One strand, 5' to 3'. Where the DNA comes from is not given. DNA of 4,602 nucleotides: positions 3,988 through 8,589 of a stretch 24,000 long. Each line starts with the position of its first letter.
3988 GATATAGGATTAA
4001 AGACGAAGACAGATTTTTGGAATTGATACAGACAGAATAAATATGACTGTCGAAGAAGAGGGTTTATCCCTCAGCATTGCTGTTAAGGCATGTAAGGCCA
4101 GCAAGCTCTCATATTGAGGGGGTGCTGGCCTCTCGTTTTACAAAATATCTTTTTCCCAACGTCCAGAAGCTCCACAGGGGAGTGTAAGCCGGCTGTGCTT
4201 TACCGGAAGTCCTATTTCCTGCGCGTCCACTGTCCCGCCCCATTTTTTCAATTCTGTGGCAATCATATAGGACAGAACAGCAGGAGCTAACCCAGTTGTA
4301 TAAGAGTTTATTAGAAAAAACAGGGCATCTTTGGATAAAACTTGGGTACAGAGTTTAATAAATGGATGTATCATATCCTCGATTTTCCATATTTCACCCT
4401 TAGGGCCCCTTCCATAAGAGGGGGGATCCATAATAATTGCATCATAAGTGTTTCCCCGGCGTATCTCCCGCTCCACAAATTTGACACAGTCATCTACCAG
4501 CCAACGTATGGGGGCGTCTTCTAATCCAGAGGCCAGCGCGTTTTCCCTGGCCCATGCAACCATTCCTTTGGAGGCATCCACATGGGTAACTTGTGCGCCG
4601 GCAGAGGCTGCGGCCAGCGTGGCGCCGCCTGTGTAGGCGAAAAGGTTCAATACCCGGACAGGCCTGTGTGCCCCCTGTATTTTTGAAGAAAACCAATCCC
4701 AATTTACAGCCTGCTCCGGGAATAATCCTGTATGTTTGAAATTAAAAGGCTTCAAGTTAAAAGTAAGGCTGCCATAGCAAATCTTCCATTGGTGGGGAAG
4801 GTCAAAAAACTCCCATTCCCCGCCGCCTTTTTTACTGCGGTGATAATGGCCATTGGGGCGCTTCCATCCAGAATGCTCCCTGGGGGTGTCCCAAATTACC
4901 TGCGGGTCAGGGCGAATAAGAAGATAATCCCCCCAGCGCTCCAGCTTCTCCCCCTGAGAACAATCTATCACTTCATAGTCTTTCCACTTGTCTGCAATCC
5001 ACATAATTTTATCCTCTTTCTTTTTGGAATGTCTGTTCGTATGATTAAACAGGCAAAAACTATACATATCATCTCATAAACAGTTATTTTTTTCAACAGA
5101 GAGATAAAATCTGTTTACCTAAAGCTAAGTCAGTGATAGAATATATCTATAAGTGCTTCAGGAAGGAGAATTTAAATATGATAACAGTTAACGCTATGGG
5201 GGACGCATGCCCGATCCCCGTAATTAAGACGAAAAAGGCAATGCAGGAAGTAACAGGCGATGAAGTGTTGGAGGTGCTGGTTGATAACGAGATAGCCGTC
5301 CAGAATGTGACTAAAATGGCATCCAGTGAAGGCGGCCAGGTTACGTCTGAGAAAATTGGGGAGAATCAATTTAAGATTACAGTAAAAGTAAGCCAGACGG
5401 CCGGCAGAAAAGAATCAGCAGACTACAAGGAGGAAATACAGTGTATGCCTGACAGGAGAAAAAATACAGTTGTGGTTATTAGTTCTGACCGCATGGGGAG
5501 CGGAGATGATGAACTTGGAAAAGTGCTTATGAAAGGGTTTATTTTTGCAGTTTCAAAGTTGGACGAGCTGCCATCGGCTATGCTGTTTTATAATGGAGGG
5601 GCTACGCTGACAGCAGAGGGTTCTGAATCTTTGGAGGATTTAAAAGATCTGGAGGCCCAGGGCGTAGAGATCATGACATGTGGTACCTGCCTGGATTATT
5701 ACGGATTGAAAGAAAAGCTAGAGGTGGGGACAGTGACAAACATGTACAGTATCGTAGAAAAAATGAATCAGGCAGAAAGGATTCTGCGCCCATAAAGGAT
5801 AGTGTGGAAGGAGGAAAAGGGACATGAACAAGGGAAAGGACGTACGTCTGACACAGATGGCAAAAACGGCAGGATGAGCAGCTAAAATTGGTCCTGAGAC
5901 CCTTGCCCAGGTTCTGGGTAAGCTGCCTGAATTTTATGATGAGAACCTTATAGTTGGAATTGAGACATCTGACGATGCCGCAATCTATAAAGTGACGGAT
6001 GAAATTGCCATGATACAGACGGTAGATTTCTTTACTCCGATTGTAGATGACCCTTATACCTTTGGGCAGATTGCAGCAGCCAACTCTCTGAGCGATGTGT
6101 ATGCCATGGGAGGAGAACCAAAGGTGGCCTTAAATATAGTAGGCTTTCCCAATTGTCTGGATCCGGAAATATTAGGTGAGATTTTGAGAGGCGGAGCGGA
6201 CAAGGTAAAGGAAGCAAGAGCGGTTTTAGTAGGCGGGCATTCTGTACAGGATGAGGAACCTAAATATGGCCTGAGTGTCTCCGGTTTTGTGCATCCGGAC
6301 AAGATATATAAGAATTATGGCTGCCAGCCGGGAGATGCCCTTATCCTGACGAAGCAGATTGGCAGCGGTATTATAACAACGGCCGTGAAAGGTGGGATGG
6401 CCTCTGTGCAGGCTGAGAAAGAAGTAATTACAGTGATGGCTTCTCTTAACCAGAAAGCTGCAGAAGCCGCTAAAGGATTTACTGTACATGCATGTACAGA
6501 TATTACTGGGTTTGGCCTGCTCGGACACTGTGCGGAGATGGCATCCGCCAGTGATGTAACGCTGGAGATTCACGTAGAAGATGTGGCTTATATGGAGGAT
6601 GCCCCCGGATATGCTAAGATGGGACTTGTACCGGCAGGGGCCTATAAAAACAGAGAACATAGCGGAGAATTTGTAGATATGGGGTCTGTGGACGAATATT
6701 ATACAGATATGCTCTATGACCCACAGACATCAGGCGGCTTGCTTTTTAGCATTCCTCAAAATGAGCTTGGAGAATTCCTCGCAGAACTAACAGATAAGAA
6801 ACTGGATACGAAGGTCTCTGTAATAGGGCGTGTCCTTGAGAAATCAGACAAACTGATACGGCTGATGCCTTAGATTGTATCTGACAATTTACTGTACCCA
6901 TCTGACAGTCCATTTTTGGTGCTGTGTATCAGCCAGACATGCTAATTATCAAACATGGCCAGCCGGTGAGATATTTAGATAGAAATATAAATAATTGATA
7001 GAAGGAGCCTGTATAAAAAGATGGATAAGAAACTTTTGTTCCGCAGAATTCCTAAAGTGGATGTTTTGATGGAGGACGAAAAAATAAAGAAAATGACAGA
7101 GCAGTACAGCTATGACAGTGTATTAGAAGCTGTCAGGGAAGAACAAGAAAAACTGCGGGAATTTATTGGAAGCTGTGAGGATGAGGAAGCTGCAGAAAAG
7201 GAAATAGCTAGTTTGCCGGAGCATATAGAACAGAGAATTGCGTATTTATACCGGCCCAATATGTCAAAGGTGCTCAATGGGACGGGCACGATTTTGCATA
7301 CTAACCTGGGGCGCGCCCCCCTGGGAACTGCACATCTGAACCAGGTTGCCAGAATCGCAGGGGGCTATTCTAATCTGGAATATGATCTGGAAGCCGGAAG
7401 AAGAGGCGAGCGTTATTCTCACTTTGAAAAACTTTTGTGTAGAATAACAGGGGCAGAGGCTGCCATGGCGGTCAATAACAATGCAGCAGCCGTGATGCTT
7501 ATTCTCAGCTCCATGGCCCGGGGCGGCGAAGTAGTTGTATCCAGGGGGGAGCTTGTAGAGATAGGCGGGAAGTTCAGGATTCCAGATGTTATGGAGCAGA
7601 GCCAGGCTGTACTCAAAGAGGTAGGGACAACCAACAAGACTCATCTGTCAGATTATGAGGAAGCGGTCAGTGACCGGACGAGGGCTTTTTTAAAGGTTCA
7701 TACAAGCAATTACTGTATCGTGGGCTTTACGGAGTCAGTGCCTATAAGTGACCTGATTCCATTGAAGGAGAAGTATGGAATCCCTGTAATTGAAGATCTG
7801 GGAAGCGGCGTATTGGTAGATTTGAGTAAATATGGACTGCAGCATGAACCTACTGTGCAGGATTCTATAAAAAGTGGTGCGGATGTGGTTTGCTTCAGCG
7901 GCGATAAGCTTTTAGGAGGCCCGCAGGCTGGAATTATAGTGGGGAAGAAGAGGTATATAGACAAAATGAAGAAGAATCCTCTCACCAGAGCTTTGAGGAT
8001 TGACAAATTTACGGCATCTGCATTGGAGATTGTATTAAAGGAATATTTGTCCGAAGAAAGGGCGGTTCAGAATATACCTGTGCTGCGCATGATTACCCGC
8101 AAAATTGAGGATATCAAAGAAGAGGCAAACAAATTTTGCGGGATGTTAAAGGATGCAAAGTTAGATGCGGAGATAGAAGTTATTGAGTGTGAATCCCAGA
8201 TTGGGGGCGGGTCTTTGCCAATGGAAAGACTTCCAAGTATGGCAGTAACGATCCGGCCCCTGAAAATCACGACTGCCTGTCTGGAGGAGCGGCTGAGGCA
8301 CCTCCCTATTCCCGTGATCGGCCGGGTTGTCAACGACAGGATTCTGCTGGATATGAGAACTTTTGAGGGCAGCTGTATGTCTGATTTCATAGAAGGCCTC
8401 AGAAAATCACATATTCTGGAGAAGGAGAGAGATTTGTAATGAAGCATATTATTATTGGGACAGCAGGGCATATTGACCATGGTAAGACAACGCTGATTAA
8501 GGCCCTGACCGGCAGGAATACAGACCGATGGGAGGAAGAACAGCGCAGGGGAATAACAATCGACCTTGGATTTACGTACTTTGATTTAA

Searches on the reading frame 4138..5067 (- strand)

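Call 61: search_protein_families(library=pfam, proteins=[window:4138-5067:-], max_evalue=0.01)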
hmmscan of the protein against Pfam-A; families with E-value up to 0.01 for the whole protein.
window:4138-5067:- (309 aa): 8 families
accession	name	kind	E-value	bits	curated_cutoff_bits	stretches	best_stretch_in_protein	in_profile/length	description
PF10672.15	Methyltrans_SAM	-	5.5e-15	55.8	27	1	81-221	73-209/286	S-adenosylmethionine-dependent methyltransferase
PF03602.21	Cons_hypoth95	-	5.7e-07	29.8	24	1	130-216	36-122/182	Conserved hypothetical protein 95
PF13649.12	Methyltransf_25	-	2.2e-05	25.5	27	1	139-213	1-70/97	Methyltransferase domain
PF09445.16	Methyltransf_15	-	0.00092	19.3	22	1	139-220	4-84/165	RNA cap guanine-N2 methyltransferase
PF08241.18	Methyltransf_11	-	0.0023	19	21.2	1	146-195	7-52/95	Methyltransferase domain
PF05175.20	MTS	-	0.0031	17.6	23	1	148-250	46-136/170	Methyltransferase small domain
PF01564.23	Spermine_synth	-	0.0038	17.2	22.9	1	161-254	46-132/186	Spermine/spermidine synthase domain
PF21274.3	Rng_hyd_C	-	0.0065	17.2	27.5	0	40-65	59-91/107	Aromatic-ring hydroxylase, C-terminal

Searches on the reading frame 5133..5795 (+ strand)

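Call 61: search_protein_families(library=pfam, proteins=[window:5133-5795:+], max_evalue=0.01)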
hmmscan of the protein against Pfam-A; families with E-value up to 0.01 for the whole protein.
window:5133-5795:+ (220 aa): 2 families
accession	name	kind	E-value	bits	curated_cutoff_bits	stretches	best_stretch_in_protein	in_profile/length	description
PF01206.22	TusA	-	1.7e-19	69.9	28.6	1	17-85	1-69/70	Sulfurtransferase TusA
PF02635.20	DsrE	-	3.3e-07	30.9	22.7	1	165-219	59-115/116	DsrE/DsrF-like family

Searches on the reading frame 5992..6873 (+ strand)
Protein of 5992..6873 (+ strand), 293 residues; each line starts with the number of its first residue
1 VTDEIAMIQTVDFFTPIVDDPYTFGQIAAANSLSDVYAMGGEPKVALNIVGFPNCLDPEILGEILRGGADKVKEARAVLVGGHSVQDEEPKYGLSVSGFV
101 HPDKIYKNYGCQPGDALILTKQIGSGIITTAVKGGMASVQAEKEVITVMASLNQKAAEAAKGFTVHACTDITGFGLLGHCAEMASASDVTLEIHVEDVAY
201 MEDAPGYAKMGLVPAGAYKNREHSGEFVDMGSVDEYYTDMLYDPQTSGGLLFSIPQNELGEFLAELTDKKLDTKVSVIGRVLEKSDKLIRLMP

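Call 7: search_protein_families(library=pfam, proteins=[window:5992-6873:+])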
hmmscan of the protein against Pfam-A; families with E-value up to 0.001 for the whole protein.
window:5992-6873:+ (293 aa): 2 families
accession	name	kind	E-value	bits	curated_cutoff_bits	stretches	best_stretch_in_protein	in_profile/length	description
PF00586.29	AIRS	-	3.8e-23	82.5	24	1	3-100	11-112/112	AIR synthase related protein, N-terminal domain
PF02769.27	AIRS_C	-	1.4e-20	74.4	23.1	1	112-285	1-149/156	AIR synthase related protein, C-terminal domain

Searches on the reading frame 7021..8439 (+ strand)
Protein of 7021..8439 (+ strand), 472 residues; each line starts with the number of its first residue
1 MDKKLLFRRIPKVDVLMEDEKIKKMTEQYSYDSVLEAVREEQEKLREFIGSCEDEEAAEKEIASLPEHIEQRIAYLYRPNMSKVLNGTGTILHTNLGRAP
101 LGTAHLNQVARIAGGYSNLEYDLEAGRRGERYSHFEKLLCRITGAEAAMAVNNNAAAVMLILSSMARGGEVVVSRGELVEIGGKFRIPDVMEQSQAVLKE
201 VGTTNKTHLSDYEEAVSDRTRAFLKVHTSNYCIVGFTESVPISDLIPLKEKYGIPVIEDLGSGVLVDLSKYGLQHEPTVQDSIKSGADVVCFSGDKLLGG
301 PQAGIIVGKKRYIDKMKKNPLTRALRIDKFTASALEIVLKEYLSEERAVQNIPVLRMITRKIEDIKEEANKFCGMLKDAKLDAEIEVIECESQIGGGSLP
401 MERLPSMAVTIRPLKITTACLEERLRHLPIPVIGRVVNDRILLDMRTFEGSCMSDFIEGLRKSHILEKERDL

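Call 7: search_protein_families(library=pfam, proteins=[window:7021-8439:+])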
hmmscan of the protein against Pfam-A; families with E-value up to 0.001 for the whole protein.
window:7021-8439:+ (472 aa): 6 families
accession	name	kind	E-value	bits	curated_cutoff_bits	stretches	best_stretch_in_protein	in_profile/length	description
PF03841.19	SelA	-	8.5e-157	522.3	22.8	1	84-448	1-366/367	L-seryl-tRNA selenium transferase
PF12390.13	Se-cys_synth_N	-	1.1e-10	41.9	22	1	7-46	1-40/40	Selenocysteine synthase N terminal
PF01053.26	Cys_Met_Meta_PP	-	1.1e-06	27.9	27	1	133-314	55-219/381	Cys/Met metabolism PLP-dependent enzyme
PF01041.23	DegT_DnrJ_EryC1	-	1.1e-05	25.2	19.8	1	127-260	21-146/360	DegT/DnrJ/EryC1/StrS aminotransferase family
PF00266.25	Aminotran_5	-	0.00062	19.3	21.5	0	153-318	74-223/371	Aminotransferase class-V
PF01212.27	Beta_elim_lyase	-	0.00076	19.3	27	0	283-318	186-221/288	Beta-eliminating lyase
